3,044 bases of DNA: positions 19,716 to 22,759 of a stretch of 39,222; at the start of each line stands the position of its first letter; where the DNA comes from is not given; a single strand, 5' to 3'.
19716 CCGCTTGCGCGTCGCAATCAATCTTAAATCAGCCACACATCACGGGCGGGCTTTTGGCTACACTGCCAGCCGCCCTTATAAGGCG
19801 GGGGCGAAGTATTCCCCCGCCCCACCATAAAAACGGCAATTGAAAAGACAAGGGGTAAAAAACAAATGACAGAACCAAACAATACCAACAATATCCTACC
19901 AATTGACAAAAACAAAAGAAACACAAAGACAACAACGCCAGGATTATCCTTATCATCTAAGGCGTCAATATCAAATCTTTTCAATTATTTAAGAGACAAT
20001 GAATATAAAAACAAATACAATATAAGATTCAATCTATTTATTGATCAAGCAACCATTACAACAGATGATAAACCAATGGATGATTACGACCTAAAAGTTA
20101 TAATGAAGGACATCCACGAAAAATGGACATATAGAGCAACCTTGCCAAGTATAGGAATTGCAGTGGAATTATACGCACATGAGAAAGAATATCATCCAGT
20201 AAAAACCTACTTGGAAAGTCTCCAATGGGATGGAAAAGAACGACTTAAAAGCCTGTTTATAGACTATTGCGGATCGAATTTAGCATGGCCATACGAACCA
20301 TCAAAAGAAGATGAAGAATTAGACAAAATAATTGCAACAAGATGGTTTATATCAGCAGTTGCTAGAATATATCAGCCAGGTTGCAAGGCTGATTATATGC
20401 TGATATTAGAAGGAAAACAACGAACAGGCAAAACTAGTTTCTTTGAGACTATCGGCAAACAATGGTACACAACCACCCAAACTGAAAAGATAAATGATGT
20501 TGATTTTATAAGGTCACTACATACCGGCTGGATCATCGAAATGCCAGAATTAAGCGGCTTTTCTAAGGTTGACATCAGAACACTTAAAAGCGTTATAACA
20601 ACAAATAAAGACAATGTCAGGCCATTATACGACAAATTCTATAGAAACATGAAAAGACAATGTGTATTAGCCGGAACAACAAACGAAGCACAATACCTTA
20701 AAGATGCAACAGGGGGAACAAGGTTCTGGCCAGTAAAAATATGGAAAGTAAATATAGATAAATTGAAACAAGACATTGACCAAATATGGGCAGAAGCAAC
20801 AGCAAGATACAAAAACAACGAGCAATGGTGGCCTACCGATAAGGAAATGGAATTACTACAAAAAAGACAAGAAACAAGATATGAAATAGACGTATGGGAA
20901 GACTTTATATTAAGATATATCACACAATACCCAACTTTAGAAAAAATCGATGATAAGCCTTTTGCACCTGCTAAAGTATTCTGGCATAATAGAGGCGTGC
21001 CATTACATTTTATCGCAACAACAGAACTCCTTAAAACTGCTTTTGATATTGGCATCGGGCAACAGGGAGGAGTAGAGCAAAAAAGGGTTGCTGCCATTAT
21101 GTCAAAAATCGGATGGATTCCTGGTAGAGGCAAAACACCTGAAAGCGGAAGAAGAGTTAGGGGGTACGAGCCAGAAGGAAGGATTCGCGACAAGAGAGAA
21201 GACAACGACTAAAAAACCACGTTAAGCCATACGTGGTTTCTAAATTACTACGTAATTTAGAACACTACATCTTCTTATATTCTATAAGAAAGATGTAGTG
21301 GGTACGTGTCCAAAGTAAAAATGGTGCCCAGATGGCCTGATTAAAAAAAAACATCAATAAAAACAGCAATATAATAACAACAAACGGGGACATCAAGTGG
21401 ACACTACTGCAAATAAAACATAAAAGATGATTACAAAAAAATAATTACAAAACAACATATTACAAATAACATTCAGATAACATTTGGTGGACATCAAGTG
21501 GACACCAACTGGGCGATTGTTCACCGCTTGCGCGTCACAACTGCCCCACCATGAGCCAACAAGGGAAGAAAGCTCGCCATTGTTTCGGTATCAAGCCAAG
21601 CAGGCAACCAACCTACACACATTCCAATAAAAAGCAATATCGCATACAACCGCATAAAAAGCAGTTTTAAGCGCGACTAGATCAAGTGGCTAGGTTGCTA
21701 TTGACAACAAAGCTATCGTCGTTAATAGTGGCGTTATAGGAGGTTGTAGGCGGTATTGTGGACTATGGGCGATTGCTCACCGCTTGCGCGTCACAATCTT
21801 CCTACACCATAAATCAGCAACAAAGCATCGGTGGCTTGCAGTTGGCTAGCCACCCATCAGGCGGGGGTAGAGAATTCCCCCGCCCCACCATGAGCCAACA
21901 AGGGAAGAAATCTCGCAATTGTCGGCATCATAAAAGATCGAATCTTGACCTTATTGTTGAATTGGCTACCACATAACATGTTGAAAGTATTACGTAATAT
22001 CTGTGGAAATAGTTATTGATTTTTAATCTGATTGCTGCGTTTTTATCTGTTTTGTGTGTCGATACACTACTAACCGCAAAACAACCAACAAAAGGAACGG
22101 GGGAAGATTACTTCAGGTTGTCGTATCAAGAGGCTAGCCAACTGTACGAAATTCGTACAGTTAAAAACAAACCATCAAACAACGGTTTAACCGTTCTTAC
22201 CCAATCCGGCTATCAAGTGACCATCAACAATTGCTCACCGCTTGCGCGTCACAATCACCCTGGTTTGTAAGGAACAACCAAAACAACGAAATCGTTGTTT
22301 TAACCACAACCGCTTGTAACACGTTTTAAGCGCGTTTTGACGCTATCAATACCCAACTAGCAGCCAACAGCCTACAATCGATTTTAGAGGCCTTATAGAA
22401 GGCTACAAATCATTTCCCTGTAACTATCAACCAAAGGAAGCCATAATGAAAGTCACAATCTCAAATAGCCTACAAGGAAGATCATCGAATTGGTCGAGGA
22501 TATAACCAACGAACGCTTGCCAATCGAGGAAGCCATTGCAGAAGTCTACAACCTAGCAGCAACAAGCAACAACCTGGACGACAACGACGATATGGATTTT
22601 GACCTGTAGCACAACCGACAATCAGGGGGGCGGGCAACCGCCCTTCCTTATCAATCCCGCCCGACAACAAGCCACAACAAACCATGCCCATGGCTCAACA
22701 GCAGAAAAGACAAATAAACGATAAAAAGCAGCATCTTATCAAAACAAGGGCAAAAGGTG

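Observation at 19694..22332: ORF-poor half of the element is built from modular direct repeats with conserved hairpins and P4-iteron-like words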

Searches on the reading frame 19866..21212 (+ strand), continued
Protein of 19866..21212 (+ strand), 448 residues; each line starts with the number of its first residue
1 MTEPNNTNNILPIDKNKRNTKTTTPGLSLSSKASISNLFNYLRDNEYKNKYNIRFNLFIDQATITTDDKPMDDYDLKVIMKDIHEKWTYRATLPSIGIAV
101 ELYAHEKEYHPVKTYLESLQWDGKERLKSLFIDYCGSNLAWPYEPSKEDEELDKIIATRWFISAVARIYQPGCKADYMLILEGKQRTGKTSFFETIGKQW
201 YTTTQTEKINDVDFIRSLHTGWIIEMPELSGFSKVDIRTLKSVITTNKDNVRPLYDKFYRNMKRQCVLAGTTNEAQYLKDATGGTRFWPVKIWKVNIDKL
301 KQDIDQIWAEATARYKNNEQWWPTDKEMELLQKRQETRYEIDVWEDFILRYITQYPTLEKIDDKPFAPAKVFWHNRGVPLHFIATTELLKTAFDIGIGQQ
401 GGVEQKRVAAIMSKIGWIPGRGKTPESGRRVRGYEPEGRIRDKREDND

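Call 49: find_encoding_contigs(protein=P0005, flank=7000, max_places=2)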
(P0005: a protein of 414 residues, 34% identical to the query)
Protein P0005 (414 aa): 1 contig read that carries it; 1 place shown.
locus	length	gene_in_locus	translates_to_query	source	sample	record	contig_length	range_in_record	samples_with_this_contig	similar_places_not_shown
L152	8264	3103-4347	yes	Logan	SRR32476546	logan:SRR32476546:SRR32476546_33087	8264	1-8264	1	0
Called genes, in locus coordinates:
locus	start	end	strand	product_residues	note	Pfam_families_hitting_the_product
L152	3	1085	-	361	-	?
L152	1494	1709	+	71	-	-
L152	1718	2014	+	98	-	-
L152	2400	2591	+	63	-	-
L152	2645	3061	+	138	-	-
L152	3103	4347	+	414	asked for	PF05272:VapE-like_dom, PF19263:DUF5906 (weak)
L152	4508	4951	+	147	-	-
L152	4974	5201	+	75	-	PF00313:CSD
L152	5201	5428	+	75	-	-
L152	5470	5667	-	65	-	-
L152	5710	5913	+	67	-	-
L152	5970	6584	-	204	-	PF00589:Phage_integrase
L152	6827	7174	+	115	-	-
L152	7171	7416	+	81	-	-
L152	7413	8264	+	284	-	?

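Call 65: find_encoding_contigs(protein=P0036, flank=6000, max_places=2)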
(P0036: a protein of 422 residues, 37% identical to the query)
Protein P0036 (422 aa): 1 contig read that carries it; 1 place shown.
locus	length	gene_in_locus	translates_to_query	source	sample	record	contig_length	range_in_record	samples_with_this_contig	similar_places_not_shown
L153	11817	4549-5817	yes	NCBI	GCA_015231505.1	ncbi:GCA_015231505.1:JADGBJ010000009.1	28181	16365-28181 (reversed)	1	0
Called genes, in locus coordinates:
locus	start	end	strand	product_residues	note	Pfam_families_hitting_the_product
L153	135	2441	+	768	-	PF00989:PAS, PF08448:PAS_4, PF13188:PAS_8 (weak), PF13426:PAS_9, PF00512:HisKA, PF02518:HATPase_c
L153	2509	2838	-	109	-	PF04358:DsrC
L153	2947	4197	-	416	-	PF10098:DUF2336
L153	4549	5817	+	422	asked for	PF05272:VapE-like_dom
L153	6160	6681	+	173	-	-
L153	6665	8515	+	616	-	PF05876:GpA_ATPase, PF20454:GpA_nuclease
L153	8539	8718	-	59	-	-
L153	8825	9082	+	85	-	-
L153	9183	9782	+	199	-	-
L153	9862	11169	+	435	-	PF05136:Phage_portal_2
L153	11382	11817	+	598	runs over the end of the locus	PF04586:Peptidase_S78 (weak), PF10124:Mu-like_gpT (weak), PF25209:Phage_capsid_4, PF10124:Mu-like_gpT (weak)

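Call 66: find_encoding_contigs(protein=P0047, flank=6000, max_places=2)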
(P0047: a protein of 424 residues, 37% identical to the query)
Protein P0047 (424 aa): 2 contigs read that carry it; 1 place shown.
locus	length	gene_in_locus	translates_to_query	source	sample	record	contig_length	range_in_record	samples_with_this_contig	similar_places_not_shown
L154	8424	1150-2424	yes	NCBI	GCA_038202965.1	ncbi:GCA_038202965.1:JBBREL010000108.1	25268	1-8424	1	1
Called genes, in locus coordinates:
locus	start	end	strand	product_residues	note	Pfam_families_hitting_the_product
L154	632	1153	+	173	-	PF01807:Zn_ribbon_DnaG (faint)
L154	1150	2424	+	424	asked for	PF05272:VapE-like_dom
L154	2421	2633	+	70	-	-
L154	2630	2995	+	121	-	-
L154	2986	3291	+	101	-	-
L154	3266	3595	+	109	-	PF07278:DUF1441 (faint)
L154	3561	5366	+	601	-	PF05876:GpA_ATPase, PF20454:GpA_nuclease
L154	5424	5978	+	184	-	-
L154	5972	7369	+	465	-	PF05136:Phage_portal_2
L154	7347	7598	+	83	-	-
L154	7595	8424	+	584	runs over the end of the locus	PF10124:Mu-like_gpT (faint), PF25209:Phage_capsid_4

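Call 67: find_encoding_contigs(protein=P0031, flank=6000, max_places=2)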
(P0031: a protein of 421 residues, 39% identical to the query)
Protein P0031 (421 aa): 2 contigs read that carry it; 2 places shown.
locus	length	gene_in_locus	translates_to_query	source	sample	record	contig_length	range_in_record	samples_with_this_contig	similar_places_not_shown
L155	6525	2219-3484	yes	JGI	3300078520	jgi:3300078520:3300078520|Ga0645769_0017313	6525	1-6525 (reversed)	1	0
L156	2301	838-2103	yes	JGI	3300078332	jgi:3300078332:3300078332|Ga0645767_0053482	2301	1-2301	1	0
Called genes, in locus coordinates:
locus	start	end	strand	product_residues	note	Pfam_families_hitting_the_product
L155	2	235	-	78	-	?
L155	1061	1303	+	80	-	PF12728:HTH_17 (weak)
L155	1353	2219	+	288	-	PF23639:DUF7146, PF13362:Toprim_3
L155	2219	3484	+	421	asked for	PF05272:VapE-like_dom, PF19263:DUF5906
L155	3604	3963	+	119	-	-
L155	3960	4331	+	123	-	PF12728:HTH_17 (weak), PF13411:MerR_1 (weak), PF00376:MerR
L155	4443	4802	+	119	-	-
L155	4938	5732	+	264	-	-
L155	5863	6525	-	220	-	?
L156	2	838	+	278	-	?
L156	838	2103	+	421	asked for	PF05272:VapE-like_dom, PF19263:DUF5906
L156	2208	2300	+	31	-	?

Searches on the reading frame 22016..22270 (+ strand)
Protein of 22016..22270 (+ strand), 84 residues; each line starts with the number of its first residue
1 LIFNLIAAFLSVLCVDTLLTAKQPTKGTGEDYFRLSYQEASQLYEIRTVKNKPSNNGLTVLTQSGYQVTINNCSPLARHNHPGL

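Call 7: search_protein_families(library=pfam, proteins=[window:22016-22270:+])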
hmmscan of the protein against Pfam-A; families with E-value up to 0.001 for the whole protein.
window:22016-22270:+ (84 aa): 0 families

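Call 44: search_protein_families(library=pfam, proteins=[window:22016-22270:+], max_evalue=1)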
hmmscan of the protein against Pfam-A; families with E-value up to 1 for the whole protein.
window:22016-22270:+ (84 aa): 0 families

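Call 45: search_protein_families(library=phrogs, proteins=[window:22016-22270:+], max_evalue=0.1)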
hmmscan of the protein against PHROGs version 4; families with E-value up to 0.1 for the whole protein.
window:22016-22270:+ (84 aa): 0 families

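Call 89: search_protein_representatives(protein=window:22016-22270:+)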
Query: 84 residues. Proteins with E-value up to 0.001 (for the whole library): 3; up to 1e-10: 1; up to 1e-30: 0. The best 3 are listed.
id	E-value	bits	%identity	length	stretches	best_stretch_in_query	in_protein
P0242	9.9e-20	85.9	31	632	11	6-34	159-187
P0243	1.2e-07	47.5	34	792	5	30-72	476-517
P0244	1.3e-04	37.8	29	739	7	8-49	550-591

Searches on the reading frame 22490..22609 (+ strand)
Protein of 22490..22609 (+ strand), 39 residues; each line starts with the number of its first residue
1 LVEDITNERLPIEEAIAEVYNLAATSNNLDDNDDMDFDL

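Call 44: search_protein_families(library=pfam, proteins=[window:22490-22609:+], max_evalue=1)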
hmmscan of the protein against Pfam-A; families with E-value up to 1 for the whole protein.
window:22490-22609:+ (39 aa): 1 family
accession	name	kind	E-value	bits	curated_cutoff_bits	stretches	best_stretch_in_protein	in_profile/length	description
PF00681.25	Plectin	-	0.042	14.1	20.5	1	5-17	15-27/39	Plectin repeat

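Call 45: search_protein_families(library=phrogs, proteins=[window:22490-22609:+], max_evalue=0.1)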
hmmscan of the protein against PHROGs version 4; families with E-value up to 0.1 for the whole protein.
window:22490-22609:+ (39 aa): 0 families
